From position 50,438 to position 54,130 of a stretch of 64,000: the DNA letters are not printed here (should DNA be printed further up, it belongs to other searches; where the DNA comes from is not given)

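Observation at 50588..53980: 1130-aa polytopic surface protein combining FG-GAP propeller, FN3, PKD and two CarboxypepD_reg domains separated by TM helices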

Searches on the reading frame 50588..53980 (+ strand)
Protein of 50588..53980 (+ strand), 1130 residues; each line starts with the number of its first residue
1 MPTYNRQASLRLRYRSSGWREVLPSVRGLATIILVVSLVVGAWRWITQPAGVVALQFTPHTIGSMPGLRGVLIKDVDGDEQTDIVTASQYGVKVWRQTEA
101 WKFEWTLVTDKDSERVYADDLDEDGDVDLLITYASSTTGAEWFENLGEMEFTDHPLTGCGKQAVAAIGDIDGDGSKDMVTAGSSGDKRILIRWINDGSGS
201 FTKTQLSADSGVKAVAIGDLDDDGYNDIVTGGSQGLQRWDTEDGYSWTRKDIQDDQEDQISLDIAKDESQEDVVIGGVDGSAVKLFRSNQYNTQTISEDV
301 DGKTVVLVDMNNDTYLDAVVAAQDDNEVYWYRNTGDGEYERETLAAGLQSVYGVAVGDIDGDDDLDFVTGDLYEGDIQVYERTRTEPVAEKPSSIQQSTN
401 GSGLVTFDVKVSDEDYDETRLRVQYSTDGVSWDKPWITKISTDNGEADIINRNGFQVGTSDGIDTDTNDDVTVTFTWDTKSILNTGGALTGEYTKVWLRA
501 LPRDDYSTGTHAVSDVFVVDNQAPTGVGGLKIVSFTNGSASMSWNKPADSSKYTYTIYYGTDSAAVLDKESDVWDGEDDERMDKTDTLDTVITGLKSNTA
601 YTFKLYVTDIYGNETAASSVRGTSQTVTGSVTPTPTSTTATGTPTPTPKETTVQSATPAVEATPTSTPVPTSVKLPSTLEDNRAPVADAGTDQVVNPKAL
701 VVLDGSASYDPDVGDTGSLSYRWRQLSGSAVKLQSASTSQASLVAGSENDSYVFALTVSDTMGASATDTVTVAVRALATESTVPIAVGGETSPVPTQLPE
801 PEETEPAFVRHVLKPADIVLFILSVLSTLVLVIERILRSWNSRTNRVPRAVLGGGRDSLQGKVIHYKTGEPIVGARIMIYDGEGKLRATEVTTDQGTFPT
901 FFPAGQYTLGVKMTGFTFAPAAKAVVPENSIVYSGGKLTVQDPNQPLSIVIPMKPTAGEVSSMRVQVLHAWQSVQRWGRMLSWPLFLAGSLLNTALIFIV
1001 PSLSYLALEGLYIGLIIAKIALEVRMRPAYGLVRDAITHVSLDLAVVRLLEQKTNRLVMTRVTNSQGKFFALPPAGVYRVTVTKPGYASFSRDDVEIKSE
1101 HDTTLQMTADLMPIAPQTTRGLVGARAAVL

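Call 3: search_protein_families(library=pfam, proteins=[window:50588-53980:+], max_evalue=1)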
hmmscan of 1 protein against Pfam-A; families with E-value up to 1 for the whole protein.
window:50588-53980:+ (1130 aa): 13 families
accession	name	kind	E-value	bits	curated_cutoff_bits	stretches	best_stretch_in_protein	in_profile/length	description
PF13517.12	FG-GAP_3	-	6.8e-26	91.1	26.9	5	309-368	1-60/61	FG-GAP-like repeat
PF13620.12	CarboxypepD_reg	-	1.5e-17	64.1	32.3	2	1031-1108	4-80/82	Carboxypeptidase regulatory-like domain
PF22352.2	K319L-like_PKD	-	3.5e-17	62.6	27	2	689-774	1-84/84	K319L-like, PKD domain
PF01839.29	FG-GAP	-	5.3e-10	39.4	22.1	2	214-244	4-32/37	FG-GAP repeat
PF13715.12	CarbopepD_reg_2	-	5.4e-08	33.2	32.2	2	859-917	1-56/88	CarboxypepD_reg-like domain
PF18911.6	PKD_4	-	2.7e-05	24.6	27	1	682-774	1-85/85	PKD domain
PF00041.27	fn3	-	0.00014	22.4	25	1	529-613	5-74/84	Fibronectin type III domain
PF07210.18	DUF1416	-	0.00069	19.9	23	1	854-910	17-71/97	Protein of unknown function (DUF1416)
PF16656.11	Pur_ac_phosph_N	-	0.013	16.5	30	1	534-605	10-78/93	Purple acid Phosphatase, N-terminal domain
PF11974.14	bMG3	-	0.029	14.8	34.9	0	855-897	11-53/103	Bacterial alpha-2-macroglobulin MG3 domain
PF08308.17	PEGA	-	0.035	14.5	20.8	1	1074-1107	33-65/71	PEGA domain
PF23194.1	NOMO_5th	-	0.044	14.6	27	1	861-922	4-74/89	NOMO fifth transthyretin-like domain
PF23409.1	Beta-prop_EML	-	0.059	13.3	88.2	1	176-316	78-213/267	Echinoderm microtubule-associated protein first beta-propeller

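Call 4: search_protein_families(library=ncbifam, proteins=[window:50588-53980:+], max_evalue=1)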
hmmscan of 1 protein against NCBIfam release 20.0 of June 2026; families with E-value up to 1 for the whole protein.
window:50588-53980:+ (1130 aa): 2 families
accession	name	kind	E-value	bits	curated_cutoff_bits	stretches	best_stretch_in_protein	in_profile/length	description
NF038112.1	myxo_dep_M36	subfamily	3.9e-18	64.1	1500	1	666-785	1171-1293/1604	myxosortase-dependent M36 family metallopeptidase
NF058648.1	ECF_sub_HI1622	equivalog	0.66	9.9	100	0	864-905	31-72/180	NikL family nickel/cobalt ECF transporter subunit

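Call 6: find_homologous_proteins(query=window:50588-53980:+)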
Query window:50588-53980:+ (1130 aa): 267 proteins with E <= 0.001 among 8000 candidates; the best 120 are listed.
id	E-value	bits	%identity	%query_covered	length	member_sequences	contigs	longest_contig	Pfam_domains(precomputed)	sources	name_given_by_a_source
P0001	0.0e+0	2516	100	100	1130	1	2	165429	PF01839.30,PF13715.13,PF22352.3,PF13517.13,PF13620.13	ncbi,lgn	-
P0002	0.0e+0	1202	51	100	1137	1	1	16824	PF01839.30,PF13715.13,PF22352.3,PF13517.13,PF13620.13,PF00041.28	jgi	jgi:hypothetical protein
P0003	0.0e+0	1195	51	98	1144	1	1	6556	PF01839.30,PF13715.13,PF22352.3,PF13517.13,PF08308.18,PF13620.13,PF17210.10,PF23374.2,PF00041.28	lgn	-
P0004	0.0e+0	1166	50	99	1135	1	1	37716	PF01839.30,PF13715.13,PF22352.3,PF13517.13,PF13620.13,PF17210.10,PF00041.28,PF18911.7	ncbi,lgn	-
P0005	0.0e+0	1164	50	99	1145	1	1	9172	PF01839.30,PF13715.13,PF22352.3,PF17963.8,PF13517.13,PF13620.13,PF00041.28,PF18911.7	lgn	-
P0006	0.0e+0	1143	50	98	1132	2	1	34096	PF01839.30,PF13715.13,PF22352.3,PF13517.13,PF13620.13,PF17210.10,PF00041.28,PF18911.7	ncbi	-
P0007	0.0e+0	1111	47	99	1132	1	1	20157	PF01839.30,PF13715.13,PF22352.3,PF13517.13,PF13620.13,PF17210.10,PF00041.28,PF18911.7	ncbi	ncbi:MAG: FG-GAP-like repeat-containing protein [Candidatus Andersenbacteria bacterium]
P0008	0.0e+0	1109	49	98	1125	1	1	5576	PF01839.30,PF13715.13,PF22352.3,PF13517.13,PF13620.13,PF00041.28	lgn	-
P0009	0.0e+0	1106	47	99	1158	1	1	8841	PF13715.13,PF22352.3,PF13517.13,PF13620.13,PF00041.28,PF18911.7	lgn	-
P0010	0.0e+0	1104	47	100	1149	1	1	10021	PF01839.30,PF13715.13,PF22352.3,PF13517.13,PF13620.13,PF00041.28,PF16656.12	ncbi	-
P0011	0.0e+0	1101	48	100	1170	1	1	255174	PF01839.30,PF13715.13,PF22352.3,PF17963.8,PF13517.13,PF13620.13,PF18911.7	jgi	jgi:hypothetical protein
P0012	0.0e+0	1098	49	100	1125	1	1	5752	PF13715.13,PF22352.3,PF13517.13,PF13620.13,PF00041.28,PF18911.7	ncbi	-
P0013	0.0e+0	1095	49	99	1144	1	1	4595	PF01839.30,PF13715.13,PF22352.3,PF13517.13,PF13620.13,PF00041.28,PF18911.7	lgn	-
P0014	0.0e+0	1087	46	100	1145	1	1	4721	PF01839.30,PF13715.13,PF22352.3,PF13517.13,PF13620.13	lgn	-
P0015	0.0e+0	1086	48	99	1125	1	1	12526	PF01839.30,PF13715.13,PF22352.3,PF13517.13,PF13620.13,PF00041.28,PF18911.7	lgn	-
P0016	0.0e+0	1086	48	97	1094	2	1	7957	PF01839.30,PF13715.13,PF22352.3,PF13517.13,PF13620.13,PF00041.28,PF18911.7,PF16656.12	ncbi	-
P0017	0.0e+0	1082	47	99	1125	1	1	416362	PF01839.30,PF13715.13,PF22352.3,PF11974.15,PF13517.13,PF13620.13,PF23743.2,PF00041.28,PF18911.7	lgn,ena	-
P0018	0.0e+0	1081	49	97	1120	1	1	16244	PF01839.30,PF13715.13,PF22352.3,PF13517.13,PF13620.13,PF00041.28,PF18911.7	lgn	-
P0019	0.0e+0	1079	48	98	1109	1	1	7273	PF01839.30,PF13715.13,PF22352.3,PF13517.13,PF13620.13,PF00041.28,PF18911.7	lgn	-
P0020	0.0e+0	1071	48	96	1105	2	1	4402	PF01839.30,PF13715.13,PF22352.3,PF13517.13,PF13620.13,PF00041.28,PF16656.12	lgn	-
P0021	0.0e+0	1060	50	97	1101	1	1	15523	PF01839.30,PF13715.13,PF22352.3,PF13517.13,PF13620.13,PF00041.28,PF16656.12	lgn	-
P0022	0.0e+0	1055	47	99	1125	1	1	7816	PF01839.30,PF22352.3,PF13517.13,PF13620.13,PF00041.28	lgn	-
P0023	0.0e+0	1053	48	96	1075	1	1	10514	PF01839.30,PF13715.13,PF22352.3,PF13517.13,PF13620.13,PF17210.10,PF00041.28,PF18911.7,PF16656.12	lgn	-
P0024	0.0e+0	1047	48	96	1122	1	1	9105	PF01839.30,PF13715.13,PF22352.3,PF13517.13,PF13620.13,PF22904.4,PF17210.10,PF00041.28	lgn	-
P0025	0.0e+0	1038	48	98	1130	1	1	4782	PF01839.30,PF13715.13,PF22352.3,PF13517.13,PF13620.13,PF23743.2,PF00041.28,PF16656.12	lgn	-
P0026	0.0e+0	1037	47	96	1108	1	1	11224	PF01839.30,PF13715.13,PF22352.3,PF13517.13,PF13620.13,PF00041.28,PF16656.12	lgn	-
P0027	0.0e+0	1027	47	95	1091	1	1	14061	PF01839.30,PF13715.13,PF22352.3,PF13517.13,PF13620.13,PF00041.28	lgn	-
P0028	4.8e-295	1000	46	98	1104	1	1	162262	PF01839.30,PF13715.13,PF22352.3,PF13517.13,PF13620.13,PF22904.4,PF18911.7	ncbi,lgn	ncbi:MAG: FG-GAP-like repeat-containing protein [bacterium]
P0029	1.7e-293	995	45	100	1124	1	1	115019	PF01839.30,PF13715.13,PF22352.3,PF13517.13,PF13620.13,PF17210.10,PF18911.7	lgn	-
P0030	6.9e-293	993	46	98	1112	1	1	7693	PF01839.30,PF13715.13,PF22352.3,PF13517.13,PF08308.18,PF13620.13,PF18911.7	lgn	-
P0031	9.5e-290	982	45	99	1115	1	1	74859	PF01839.30,PF13715.13,PF22352.3,PF13517.13,PF08308.18,PF13620.13,PF00041.28,PF18911.7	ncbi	-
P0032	1.4e-283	962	43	97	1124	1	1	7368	PF01839.30,PF13715.13,PF22352.3,PF13517.13,PF13620.13,PF17210.10,PF00041.28,PF18911.7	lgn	-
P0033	1.3e-280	952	43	99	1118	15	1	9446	PF01839.30,PF22352.3,PF13517.13,PF13620.13,PF17210.10,PF00041.28,PF18911.7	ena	-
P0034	1.7e-266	905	42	98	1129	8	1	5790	PF01839.30,PF22352.3,PF13517.13,PF13620.13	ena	-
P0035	6.3e-259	880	41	99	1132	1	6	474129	PF01839.30,PF13715.13,PF22352.3,PF13517.13,PF08308.18,PF13620.13,PF22904.4,PF17210.10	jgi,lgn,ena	jgi:hypothetical protein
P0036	1.7e-256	872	41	98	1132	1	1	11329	PF01839.30,PF22352.3,PF13517.13,PF13620.13,PF18911.7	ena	-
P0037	5.0e-254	864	42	98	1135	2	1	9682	PF01839.30,PF22352.3,PF13517.13,PF13620.13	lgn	-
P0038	8.2e-252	856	54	40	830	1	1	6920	PF13715.13,PF22352.3,PF13517.13,PF13620.13,PF17210.10,PF00041.28,PF18911.7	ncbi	ncbi:MAG: carboxypeptidase regulatory-like domain-containing protein, partial [Patescibacteria group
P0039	3.3e-251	854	41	98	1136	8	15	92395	PF01839.30,PF22352.3,PF13517.13,PF17802.8,PF13620.13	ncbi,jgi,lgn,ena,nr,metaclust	ncbi:MAG TPA: hypothetical protein DDW41_01075 [Candidatus Andersenbacteria bacterium]|nr:MAG: hypot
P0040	1.0e-246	840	42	96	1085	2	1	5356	PF01839.30,PF22352.3,PF13517.13,PF13620.13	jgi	jgi:hypothetical protein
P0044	1.8e-53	200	44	8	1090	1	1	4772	PF21027.4,PF22352.3,PF17963.8,PF02010.22,PF05048.20,PF18911.7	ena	-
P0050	3.6e-41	159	51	9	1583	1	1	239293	PF21027.4,PF22352.3,PF17963.8,PF13205.13,PF05345.19,PF13753.13,PF02010.22,PF18911.7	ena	-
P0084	1.2e-22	98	23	27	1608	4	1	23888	PF07495.20,PF15418.13,PF00801.27,PF18981.7,PF16403.12,PF22091.3,PF08329.17,PF18911.7,PF21027.4,PF22352.3,PF17963.8,PF13517.13,PF05345.19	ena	-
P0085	1.2e-22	98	38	10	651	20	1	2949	PF21027.4,PF22352.3,PF00801.27,PF17963.8,PF02010.22,PF18911.7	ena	-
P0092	1.5e-21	94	48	9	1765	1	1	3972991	PF21027.4,PF22352.3,PF17963.8,PF13205.13,PF05345.19,PF13753.13,PF18911.7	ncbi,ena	-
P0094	1.7e-21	94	44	8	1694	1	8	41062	PF22073.3,PF21027.4,PF22352.3,PF00801.27,PF15780.12,PF07610.18,PF17963.8,PF03160.21,PF02010.22,PF22544.3,PF18911.7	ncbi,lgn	-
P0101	5.9e-20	89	40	9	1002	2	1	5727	PF21027.4,PF22352.3,PF17963.8,PF02010.22,PF18911.7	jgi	jgi:hypothetical protein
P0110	6.6e-18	82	39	10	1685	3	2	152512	PF07495.20,PF10648.16,PF21027.4,PF22352.3,PF00801.27,PF04151.22,PF17963.8,PF03160.21,PF02010.22,PF18911.7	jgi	jgi:hypothetical protein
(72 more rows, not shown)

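Call 16: find_encoding_contigs(protein=P0001, flank=10000, max_places=2)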
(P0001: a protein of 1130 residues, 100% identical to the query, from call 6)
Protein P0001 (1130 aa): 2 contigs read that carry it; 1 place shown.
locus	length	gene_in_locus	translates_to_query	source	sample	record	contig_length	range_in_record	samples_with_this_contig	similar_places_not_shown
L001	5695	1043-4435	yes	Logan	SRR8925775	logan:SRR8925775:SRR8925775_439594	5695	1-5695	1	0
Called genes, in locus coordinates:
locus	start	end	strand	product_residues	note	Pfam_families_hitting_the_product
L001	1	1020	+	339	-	?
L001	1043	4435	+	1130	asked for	PF01839:FG-GAP (faint), PF13517:FG-GAP_3, PF22352:K319L-like_PKD, PF13620:CarboxypepD_reg (weak), PF13715:CarbopepD_reg_2 (faint), PF13620:CarboxypepD_reg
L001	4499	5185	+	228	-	PF00483:NTP_transferase, PF01128:IspD (faint), PF12804:NTP_transf_3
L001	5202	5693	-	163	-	?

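Call 17: find_encoding_contigs(protein=P0035, flank=8000, max_places=2)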
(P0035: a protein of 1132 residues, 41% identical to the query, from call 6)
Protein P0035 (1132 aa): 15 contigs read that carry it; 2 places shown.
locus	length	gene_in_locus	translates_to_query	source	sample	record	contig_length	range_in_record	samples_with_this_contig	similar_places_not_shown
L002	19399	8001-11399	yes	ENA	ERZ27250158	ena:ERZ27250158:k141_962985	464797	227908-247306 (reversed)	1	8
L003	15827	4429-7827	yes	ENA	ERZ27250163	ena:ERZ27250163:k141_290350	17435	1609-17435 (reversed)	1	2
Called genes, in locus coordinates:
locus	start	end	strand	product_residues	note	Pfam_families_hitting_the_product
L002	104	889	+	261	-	PF01026:TatD_DNase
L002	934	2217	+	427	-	PF05496:RuvB_N, PF13191:AAA_16 (faint), PF13173:AAA_14 (weak), PF13401:AAA_22 (faint), PF00004:AAA, PF07728:AAA_5 (faint), PF16193:AAA_assoc_2, PF12002:MgsA_C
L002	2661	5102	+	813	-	PF00133:tRNA-synt_1, PF01406:tRNA-synt_1e (faint), PF09334:tRNA-synt_1g, PF13603:tRNA-synt_1_2, PF00133:tRNA-synt_1, PF08264:Anticodon_1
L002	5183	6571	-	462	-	-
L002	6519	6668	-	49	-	-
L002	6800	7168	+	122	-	PF00293:NUDIX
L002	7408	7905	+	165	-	-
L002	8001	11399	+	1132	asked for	PF01839:FG-GAP (faint), PF13517:FG-GAP_3 (weak), PF17210:SdrD_B (faint), PF13517:FG-GAP_3, PF22352:K319L-like_PKD, PF22904:NOMO1-like_2nd (faint), PF13620:CarboxypepD_reg, PF13715:CarbopepD_reg_2 (weak), +1 more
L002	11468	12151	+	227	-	PF00483:NTP_transferase, PF12804:NTP_transf_3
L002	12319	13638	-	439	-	PF01210:NAD_Gly3P_dh_N (faint), PF02558:ApbA (weak), PF03446:NAD_binding_2, PF03721:UDPG_MGDP_dh_N, PF03807:F420_oxidored (faint), PF00984:UDPG_MGDP_dh, PF03720:UDPG_MGDP_dh_C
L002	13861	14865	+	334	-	PF07690:MFS_1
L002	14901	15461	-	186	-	PF14345:GDYXXLXY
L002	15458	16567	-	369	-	-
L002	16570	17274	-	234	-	PF09925:DUF2157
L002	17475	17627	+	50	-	-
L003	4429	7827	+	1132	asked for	PF01839:FG-GAP (faint), PF13517:FG-GAP_3 (weak), PF17210:SdrD_B (faint), PF13517:FG-GAP_3, PF22352:K319L-like_PKD, PF22904:NOMO1-like_2nd (faint), PF13620:CarboxypepD_reg, PF13715:CarbopepD_reg_2 (weak), +1 more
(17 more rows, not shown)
